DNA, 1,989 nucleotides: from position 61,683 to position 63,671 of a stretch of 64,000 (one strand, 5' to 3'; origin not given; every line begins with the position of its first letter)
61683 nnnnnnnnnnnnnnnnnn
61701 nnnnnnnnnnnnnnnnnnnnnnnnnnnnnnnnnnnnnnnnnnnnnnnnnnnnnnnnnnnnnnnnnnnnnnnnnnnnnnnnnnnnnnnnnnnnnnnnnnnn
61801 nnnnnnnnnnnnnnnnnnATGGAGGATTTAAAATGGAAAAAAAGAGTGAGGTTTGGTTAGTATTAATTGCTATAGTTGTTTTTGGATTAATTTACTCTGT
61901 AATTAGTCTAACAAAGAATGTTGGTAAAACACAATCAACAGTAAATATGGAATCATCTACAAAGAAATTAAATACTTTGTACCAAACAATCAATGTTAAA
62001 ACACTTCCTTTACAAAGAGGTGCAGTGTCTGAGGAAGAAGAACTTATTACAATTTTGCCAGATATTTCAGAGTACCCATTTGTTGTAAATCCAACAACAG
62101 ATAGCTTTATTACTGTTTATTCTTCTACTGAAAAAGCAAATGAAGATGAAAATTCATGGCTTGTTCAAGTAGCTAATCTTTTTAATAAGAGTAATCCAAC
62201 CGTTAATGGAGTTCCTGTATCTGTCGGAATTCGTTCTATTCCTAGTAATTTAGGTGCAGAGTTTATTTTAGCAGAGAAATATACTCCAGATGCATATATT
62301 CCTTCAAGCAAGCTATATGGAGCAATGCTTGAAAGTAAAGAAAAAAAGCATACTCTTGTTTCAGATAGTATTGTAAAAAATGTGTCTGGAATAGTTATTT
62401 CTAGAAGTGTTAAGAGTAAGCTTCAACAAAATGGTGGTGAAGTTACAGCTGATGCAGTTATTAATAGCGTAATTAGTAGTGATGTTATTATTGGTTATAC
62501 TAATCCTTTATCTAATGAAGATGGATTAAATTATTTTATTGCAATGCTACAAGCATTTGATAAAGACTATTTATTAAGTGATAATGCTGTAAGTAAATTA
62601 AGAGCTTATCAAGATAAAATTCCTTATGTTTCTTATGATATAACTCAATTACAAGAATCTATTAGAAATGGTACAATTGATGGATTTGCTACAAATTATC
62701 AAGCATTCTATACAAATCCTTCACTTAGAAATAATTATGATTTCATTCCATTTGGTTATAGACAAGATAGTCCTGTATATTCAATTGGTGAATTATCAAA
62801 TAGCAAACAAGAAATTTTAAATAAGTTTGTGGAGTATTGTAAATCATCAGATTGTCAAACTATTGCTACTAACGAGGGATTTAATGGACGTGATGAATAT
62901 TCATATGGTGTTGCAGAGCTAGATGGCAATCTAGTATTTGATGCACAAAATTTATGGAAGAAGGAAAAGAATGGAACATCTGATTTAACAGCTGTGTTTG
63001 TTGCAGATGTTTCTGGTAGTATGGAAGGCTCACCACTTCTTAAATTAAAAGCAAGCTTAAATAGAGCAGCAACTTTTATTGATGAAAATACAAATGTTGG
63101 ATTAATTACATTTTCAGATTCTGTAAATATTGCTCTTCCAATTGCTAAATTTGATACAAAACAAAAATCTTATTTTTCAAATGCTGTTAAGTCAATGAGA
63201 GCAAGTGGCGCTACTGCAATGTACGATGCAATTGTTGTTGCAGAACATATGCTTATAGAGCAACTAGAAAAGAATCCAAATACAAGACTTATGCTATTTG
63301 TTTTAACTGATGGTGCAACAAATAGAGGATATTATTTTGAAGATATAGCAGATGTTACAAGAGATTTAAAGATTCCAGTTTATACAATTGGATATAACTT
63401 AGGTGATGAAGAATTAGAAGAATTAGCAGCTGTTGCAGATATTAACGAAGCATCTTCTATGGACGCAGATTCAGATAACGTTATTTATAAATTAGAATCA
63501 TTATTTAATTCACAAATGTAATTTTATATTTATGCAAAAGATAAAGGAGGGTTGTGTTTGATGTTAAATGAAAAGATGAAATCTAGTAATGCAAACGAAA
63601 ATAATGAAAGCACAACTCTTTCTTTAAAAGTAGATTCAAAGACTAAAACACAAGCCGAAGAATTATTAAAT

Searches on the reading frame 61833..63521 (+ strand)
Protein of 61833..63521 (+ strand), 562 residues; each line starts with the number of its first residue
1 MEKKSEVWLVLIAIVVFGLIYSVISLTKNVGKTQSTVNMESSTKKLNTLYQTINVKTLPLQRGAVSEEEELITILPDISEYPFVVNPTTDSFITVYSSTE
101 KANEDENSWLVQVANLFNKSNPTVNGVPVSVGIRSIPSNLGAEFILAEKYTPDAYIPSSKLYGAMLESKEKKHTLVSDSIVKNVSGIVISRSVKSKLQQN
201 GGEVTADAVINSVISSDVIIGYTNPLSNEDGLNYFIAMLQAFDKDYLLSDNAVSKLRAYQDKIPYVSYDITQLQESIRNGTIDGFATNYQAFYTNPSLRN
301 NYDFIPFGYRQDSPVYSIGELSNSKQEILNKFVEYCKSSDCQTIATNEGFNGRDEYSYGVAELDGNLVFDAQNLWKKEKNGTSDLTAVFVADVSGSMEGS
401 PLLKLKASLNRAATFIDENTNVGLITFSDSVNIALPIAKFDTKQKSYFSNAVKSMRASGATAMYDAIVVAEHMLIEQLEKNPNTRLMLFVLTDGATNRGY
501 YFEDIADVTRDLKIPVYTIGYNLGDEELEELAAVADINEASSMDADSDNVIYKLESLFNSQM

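Call 68: search_protein_families(library=pfam, proteins=[window:61833-63521:+], max_evalue=0.001)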
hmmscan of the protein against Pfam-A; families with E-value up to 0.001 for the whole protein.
window:61833-63521:+ (562 aa): 3 families
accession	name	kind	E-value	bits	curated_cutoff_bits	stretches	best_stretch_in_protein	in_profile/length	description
PF00092.34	VWA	-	1.1e-18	68.5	23.8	1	388-547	3-165/174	von Willebrand factor type A domain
PF13519.12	VWA_2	-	1.8e-11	45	27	1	388-494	2-106/107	von Willebrand factor type A domain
PF13531.11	SBP_bac_11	-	8.4e-06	26.1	25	1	110-350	13-226/227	Bacterial extracellular solute-binding protein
